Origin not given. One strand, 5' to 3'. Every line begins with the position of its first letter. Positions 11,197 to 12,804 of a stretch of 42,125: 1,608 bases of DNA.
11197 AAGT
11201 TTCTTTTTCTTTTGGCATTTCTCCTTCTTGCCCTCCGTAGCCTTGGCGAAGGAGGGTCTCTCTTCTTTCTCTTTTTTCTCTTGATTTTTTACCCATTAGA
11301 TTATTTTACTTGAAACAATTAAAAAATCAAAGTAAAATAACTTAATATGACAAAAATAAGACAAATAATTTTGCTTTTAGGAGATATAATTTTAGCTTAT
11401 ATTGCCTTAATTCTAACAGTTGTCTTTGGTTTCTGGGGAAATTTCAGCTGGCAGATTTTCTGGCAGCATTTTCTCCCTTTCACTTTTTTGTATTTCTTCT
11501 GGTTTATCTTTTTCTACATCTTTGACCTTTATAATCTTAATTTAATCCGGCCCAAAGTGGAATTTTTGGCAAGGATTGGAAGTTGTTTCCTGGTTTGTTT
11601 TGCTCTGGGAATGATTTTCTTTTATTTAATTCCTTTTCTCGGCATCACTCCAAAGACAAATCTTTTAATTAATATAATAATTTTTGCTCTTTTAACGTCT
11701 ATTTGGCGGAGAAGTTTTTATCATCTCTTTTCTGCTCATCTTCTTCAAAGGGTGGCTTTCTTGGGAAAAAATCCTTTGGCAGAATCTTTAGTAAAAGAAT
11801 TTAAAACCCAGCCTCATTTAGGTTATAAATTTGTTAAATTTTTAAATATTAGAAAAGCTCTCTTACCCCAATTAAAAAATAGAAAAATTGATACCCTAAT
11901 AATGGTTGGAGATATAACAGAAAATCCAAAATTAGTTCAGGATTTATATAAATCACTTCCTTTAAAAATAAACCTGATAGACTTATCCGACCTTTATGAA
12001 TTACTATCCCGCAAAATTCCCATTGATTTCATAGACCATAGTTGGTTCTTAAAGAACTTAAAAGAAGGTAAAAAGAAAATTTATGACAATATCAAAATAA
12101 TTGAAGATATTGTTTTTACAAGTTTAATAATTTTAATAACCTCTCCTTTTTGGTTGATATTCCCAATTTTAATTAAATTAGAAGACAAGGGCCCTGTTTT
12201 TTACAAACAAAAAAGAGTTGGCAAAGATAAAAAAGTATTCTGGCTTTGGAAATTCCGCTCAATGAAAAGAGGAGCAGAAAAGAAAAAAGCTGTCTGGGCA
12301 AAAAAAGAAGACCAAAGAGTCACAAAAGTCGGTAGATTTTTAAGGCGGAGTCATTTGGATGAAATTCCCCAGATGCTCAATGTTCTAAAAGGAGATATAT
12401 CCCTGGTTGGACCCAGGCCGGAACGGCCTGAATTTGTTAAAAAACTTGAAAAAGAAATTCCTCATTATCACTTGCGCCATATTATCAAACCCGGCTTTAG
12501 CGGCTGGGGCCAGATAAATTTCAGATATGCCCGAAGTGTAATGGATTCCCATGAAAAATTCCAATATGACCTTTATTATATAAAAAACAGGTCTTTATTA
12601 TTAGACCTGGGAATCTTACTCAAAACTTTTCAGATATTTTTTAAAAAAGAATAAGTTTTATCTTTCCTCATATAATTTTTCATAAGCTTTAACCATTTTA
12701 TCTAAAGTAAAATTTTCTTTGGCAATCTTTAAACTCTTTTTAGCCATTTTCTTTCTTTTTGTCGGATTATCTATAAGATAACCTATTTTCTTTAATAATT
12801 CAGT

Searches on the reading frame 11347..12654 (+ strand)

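Call 88: search_protein_families(library=pfam, proteins=[window:11347-12654:+], max_evalue=0.00001)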
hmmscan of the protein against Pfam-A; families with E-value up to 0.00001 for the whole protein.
window:11347-12654:+ (435 aa): 1 family
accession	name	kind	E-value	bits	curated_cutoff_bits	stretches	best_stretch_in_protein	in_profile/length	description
PF02397.22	Bac_transf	-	2.8e-64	216.4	27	1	250-432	1-178/179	Bacterial sugar transferase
